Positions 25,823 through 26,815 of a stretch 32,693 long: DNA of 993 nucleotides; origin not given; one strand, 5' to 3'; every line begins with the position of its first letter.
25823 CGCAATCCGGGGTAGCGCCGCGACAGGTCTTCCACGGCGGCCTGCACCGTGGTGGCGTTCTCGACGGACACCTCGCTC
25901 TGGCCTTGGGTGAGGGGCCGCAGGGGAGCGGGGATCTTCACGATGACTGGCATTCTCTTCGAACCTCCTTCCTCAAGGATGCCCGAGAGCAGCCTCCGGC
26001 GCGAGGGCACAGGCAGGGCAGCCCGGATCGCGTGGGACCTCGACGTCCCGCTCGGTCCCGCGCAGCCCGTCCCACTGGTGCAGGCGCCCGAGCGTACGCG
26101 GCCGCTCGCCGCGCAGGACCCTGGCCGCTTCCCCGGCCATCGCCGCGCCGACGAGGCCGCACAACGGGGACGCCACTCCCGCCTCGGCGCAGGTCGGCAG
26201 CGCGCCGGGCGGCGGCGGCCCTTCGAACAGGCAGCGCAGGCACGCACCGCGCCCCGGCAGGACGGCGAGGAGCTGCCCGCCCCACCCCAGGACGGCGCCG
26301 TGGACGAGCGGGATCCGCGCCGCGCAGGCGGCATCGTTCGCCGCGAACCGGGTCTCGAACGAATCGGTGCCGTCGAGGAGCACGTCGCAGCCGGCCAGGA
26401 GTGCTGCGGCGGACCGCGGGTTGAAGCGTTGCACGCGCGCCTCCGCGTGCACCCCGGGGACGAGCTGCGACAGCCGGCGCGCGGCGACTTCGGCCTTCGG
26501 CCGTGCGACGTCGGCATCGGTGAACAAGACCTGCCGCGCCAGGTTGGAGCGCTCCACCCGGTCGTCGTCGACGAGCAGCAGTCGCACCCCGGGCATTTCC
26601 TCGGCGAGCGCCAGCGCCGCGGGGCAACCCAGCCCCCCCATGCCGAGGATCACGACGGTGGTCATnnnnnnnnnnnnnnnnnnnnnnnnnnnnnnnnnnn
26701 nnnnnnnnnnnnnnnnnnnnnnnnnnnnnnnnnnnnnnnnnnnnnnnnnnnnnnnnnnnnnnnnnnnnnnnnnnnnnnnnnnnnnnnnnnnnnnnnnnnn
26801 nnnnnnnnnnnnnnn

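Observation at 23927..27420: Six-gene translationally coupled E1 / ubiquitin-like carrier / JAMM / CysM operon in which each enzyme is paired with a degenerate paralogue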

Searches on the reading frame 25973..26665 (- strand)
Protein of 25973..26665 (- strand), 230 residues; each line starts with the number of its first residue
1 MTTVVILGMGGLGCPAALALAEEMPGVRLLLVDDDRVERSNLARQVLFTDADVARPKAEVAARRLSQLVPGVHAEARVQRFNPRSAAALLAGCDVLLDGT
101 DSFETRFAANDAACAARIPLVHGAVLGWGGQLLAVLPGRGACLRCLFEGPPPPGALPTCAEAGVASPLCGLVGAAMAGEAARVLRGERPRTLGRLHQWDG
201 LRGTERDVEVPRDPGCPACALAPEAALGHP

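Call 10: search_protein_families(library=pfam, proteins=[window:25973-26665:-], max_evalue=1)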
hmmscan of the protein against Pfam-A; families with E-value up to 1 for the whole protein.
window:25973-26665:- (230 aa): 1 family
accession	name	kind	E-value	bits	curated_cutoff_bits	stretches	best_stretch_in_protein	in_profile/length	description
PF00899.27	ThiF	-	6.5e-61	205.9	28.1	1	3-218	22-238/238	ThiF family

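Call 11: search_protein_families(library=ncbifam, proteins=[window:25973-26665:-], max_evalue=1)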
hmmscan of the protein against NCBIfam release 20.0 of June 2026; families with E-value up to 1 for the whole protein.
window:25973-26665:- (230 aa): 26 families (the best 25 are shown)
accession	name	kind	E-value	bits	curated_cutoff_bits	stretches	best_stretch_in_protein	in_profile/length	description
NF006444.0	PRK08762.1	equivalog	1.5e-57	195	449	1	3-221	149-369/387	molybdopterin-synthase adenylyltransferase MoeB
TIGR02356.1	adenyl_thiF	equivalog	1.9e-50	171.1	275.25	1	3-184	23-203/203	thiazole biosynthesis adenylyltransferase ThiF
NF047750.1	SAMPActivE1UbaA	equivalog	2.9e-49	167.9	450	1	2-220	33-249/270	SAMP-activating enzyme E1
NF004111.0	PRK05600.1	equivalog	1.4e-46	159.3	437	1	3-220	43-263/371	ThiF family adenylyltransferase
NF004281.0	PRK05690.1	subfamily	1.5e-45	155.4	266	1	3-220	34-249/250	molybdopterin-synthase adenylyltransferase MoeB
NF005902.0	PRK07878.1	equivalog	6.1e-45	153.8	647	1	3-218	44-262/392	adenylyltransferase/sulfurtransferase MoeZ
NF005646.0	PRK07411.1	equivalog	6e-37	127.7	633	1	3-218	40-254/390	molybdopterin-synthase adenylyltransferase MoeB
TIGR02355.1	moeB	equivalog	7.9e-37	126.9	376.55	1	3-219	26-240/240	molybdopterin-synthase adenylyltransferase MoeB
NF009123.0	PRK12475.1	subfamily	2.6e-33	115.7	510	1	3-219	26-243/338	MoeB/ThiF family adenylyltransferase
NF006204.0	PRK08328.1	equivalog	2.2e-27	96.2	339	1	3-150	29-176/231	hypothetical protein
NF006395.0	PRK08644.1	equivalog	4.7e-16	59.1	159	1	2-108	31-135/215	sulfur carrier protein ThiS adenylyltransferase ThiF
NF006077.0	PRK08223.1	equivalog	1.3e-13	50.5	266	1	3-137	30-165/296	hypothetical protein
TIGR02354.1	thiF_fam2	equivalog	2.6e-12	47.1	152.2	1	2-106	22-124/200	thiamine biosynthesis protein ThiF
NF005901.0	PRK07877.1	equivalog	5.8e-12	44.6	476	1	12-121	117-225/722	Rv1355c family protein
NF058523.1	6A-MBL_cap2_3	equivalog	1.1e-11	44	320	1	3-130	300-427/665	anti-phage 6A-MBL system cap2_3 protein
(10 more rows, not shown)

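Call 26: search_solved_structures(query=window:25973-26665:-, max_evalue=1e-10, show_alignments=3)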
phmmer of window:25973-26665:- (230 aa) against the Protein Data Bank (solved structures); distinct sequences matched with E-value up to 1e-10: 27.
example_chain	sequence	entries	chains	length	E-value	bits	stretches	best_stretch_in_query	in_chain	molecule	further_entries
1zud_1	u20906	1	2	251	7.6e-41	143.6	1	3-220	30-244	Adenylyltransferase thiF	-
1zfn_A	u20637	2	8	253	7.8e-41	143.6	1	3-220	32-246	Adenylyltransferase thiF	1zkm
1jw9_B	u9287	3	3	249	2.5e-33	119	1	3-220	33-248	MOLYBDOPTERIN BIOSYNTHESIS MOEB PROTEIN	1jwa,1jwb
6yub_B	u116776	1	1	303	8.5e-28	101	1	3-186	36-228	Adenylyltransferase and sulfurtransferase uba4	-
6yub_A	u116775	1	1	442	3.3e-27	99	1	3-186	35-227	Adenylyltransferase and sulfurtransferase uba4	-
6z6s_DDD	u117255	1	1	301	4e-26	95.5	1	3-186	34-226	Adenylyltransferase and sulfurtransferase uba4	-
6yuc_D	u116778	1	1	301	4e-26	95.5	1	3-186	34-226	Adenylyltransferase and sulfurtransferase uba4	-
1tt5_B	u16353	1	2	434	1.4e-17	67.5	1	4-163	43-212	ubiquitin-activating enzyme E1C isoform 1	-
1yov_B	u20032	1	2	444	1.5e-17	67.4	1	4-163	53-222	Ubiquitin-activating enzyme E1C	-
3gzn_B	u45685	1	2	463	1.7e-17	67.2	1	4-163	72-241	NEDD8-activating enzyme E1 catalytic subunit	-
2nvu_B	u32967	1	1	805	8.2e-17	65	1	4-163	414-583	Maltose binding protein/NEDD8-activating enzyme E1 catalytic subunit chimera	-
3dbh_B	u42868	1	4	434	1.1e-16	64.6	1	4-160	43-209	NEDD8-activating enzyme E1 catalytic subunit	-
1r4m_B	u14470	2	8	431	1.4e-16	64.2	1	4-160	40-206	ubiquitin-activating enzyme E1C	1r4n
3dbr_B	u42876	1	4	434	1.5e-16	64.2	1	4-160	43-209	NEDD8-activating enzyme E1 catalytic subunit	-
3dbl_B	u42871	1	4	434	1.5e-16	64.2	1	4-160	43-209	NEDD8-activating enzyme E1 catalytic subunit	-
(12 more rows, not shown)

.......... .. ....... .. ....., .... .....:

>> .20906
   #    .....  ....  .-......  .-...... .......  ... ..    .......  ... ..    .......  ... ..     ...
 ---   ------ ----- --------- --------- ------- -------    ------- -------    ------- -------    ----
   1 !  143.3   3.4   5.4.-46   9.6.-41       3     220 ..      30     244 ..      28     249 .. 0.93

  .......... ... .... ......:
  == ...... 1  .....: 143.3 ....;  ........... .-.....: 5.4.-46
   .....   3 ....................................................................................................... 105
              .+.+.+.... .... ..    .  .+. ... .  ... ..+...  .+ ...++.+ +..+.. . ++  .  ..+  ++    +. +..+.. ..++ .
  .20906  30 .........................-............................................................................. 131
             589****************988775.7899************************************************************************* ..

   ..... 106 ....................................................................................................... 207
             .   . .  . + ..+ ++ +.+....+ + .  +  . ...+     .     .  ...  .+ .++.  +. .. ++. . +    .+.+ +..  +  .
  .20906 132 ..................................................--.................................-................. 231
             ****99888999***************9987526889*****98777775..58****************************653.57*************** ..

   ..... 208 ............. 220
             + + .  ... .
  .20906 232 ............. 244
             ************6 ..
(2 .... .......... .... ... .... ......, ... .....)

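Call 86: search_protein_families(library=padloc, proteins=[window:25973-26665:-], max_evalue=0.001)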
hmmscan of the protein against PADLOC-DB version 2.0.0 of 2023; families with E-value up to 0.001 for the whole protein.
window:25973-26665:- (230 aa): 22 families
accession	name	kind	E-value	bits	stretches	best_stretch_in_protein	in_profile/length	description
PDLC00847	E1-E2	-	7.9e-12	42.3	1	2-132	287-415/523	E1-E2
PDLC00842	E1-E2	-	1.7e-11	41.5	1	3-170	307-482/549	E1-E2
PDLC00855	E1-E2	-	1.9e-11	41.7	1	3-130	304-438/579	E1-E2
PDLC00829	E1-E2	-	2.2e-11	41.5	1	2-145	172-318/426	E1-E2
PDLC00836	E1-E2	-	7.7e-11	39.3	1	3-148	343-492/602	E1-E2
PDLC00856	E1-E2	-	1.3e-10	38.4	1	3-123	324-445/573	E1-E2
PDLC00848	E1-E2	-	1.2e-09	35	1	3-101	376-474/607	E1-E2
PDLC00837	E1-E2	-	4.1e-09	33.7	1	3-150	327-483/593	E1-E2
PDLC00832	E1-E2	-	5.8e-09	32.7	1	3-76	340-411/588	E1-E2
PDLC00828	E1-E2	-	7.5e-09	33.3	1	2-146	176-323/431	E1-E2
PDLC00839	E1-E2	-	1.3e-08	31.6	1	3-101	372-470/602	E1-E2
PDLC03847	BilD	-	2.2e-08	31.2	1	5-112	212-320/453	-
PDLC00853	E1-E2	-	2.5e-08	31.4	1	26-147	338-458/546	E1-E2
PDLC00840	E1-E2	-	7.1e-08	29.9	1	3-112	215-325/458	E1-E2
PDLC00857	E1-E2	-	7.3e-08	29.3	1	2-103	347-444/589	E1-E2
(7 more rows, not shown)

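Call 87: find_homologous_proteins(query=window:25973-26665:-, max_evalue=1e-20)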
Query window:25973-26665:- (230 aa): 681 proteins with E <= 1e-20 among 8000 candidates; the best 120 are listed.
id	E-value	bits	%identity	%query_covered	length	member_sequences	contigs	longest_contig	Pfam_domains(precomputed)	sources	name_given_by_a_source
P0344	6.4e-145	499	100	100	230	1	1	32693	PF00899.28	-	-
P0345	6.8e-131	453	90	100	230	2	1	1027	PF00899.28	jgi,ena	-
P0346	7.1e-129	447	88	100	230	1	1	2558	PF00899.28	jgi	jgi:molybdopterin/thiamine biosynthesis adenylyltransferase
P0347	3.5e-127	441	87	100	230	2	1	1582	PF00899.28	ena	-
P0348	1.1e-126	439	88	100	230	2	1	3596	PF00899.28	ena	-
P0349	2.2e-124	432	87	100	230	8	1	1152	PF00899.28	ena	-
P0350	1.8e-123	429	86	100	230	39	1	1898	PF00899.28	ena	-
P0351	2.2e-122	425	84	100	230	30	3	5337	PF00899.28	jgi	jgi:adenylyltransferase/sulfurtransferase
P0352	1.0e-119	417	83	100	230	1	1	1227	PF00899.28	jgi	jgi:molybdopterin-synthase adenylyltransferase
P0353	6.9e-119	414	83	94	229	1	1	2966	PF00899.28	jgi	jgi:molybdopterin-synthase adenylyltransferase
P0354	7.7e-119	414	83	100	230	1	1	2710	PF00899.28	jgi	jgi:molybdopterin-synthase adenylyltransferase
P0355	3.0e-118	412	83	100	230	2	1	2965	PF00899.28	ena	-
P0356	4.3e-118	411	81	100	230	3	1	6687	PF00899.28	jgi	jgi:molybdopterin-synthase adenylyltransferase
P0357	3.5e-117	408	82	100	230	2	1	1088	PF00899.28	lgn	-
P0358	3.8e-117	408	82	100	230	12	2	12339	PF00899.28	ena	-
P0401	3.4e-84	300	69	96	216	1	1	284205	PF00899.28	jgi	jgi:molybdopterin/thiamine biosynthesis adenylyltransferase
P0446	1.2e-75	272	62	90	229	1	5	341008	PF00899.28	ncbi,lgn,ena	-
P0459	9.0e-75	269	63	90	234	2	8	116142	PF00899.28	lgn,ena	-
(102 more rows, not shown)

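Call 88: find_encoding_contigs(protein=P0446, flank=6000, max_places=2)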
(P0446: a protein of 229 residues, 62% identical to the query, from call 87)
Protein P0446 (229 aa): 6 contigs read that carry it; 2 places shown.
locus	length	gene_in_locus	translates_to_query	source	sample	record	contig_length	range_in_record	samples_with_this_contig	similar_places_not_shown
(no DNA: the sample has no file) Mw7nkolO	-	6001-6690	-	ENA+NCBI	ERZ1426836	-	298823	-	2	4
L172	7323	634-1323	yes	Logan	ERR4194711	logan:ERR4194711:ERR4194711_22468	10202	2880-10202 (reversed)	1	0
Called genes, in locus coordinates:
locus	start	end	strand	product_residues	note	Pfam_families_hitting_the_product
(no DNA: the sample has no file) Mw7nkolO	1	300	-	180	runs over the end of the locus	-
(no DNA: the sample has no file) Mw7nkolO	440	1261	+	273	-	PF05488:PAAR_motif (weak)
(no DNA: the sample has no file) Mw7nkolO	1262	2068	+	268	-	-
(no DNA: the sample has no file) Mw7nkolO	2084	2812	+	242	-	PF03853:YjeF_N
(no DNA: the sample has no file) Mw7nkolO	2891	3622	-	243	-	PF00072:Response_reg, PF00196:GerE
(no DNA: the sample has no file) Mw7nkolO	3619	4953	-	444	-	PF07730:HisKA_3, PF13581:HATPase_c_2 (weak), PF02518:HATPase_c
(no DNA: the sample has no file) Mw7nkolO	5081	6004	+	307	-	PF00291:PALP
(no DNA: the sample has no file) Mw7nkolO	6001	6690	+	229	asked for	PF00899:ThiF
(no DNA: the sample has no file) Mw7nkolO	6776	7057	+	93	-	PF02597:ThiS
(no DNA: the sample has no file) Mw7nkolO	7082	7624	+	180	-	-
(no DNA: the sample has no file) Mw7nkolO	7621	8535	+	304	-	PF00291:PALP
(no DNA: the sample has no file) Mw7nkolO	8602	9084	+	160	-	PF14464:Prok-JAB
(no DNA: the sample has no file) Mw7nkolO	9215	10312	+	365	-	PF01583:APS_kinase, PF13238:AAA_18 (faint)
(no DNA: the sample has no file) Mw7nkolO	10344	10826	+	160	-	PF00733:Asn_synthase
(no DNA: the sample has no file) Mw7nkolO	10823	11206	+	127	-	-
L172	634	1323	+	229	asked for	PF00899:ThiF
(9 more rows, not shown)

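Call 89: find_encoding_contigs(protein=P0401, flank=6000, max_places=1)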
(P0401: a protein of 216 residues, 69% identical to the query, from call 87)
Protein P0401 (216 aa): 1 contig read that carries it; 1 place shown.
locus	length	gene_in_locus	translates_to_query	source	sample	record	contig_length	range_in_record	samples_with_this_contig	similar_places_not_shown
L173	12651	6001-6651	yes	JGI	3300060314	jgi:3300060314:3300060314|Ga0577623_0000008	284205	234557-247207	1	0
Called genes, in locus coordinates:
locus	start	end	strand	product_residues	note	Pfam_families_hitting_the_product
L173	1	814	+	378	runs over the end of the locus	PF22020:RlmL_1st, PF02926:THUMP, PF01170:UPF0020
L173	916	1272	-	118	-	PF03840:SecG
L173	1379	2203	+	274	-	PF05488:PAAR_motif (weak)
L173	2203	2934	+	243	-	PF03853:YjeF_N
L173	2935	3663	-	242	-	PF00072:Response_reg, PF00196:GerE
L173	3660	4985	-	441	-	PF07730:HisKA_3, PF02518:HATPase_c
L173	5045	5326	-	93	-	-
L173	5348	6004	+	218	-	PF00291:PALP (faint)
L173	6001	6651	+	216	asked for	PF00899:ThiF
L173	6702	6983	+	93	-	PF02597:ThiS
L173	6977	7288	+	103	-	-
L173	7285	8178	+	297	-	PF00291:PALP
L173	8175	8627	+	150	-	PF14464:Prok-JAB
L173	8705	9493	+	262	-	PF01583:APS_kinase, PF13238:AAA_18, PF13671:AAA_33 (weak)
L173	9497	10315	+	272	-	PF00733:Asn_synthase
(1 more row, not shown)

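Call 90: find_encoding_contigs(protein=P0459, flank=6000, max_places=2)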
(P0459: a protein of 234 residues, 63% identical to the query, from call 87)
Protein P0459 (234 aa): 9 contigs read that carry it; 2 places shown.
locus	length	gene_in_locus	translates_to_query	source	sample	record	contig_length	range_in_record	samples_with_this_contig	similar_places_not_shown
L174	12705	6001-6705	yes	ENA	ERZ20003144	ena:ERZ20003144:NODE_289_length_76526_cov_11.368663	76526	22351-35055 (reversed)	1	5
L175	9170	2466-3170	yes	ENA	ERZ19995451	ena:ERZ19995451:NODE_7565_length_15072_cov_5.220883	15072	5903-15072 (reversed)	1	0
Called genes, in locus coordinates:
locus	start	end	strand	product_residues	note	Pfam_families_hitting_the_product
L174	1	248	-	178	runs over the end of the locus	-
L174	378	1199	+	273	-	PF05488:PAAR_motif (weak)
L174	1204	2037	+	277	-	-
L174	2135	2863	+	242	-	PF03853:YjeF_N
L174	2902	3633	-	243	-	PF00072:Response_reg, PF00196:GerE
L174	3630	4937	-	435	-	PF07730:HisKA_3, PF13581:HATPase_c_2 (weak), PF02518:HATPase_c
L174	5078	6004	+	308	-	PF00291:PALP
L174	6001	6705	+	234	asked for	PF00899:ThiF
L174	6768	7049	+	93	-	PF02597:ThiS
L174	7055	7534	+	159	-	-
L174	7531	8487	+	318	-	PF00291:PALP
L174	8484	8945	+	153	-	PF14464:Prok-JAB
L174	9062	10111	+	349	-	PF01583:APS_kinase, PF13238:AAA_18 (weak), PF13671:AAA_33 (faint)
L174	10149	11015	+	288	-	PF00733:Asn_synthase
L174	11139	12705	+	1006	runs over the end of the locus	-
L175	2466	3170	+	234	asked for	PF00899:ThiF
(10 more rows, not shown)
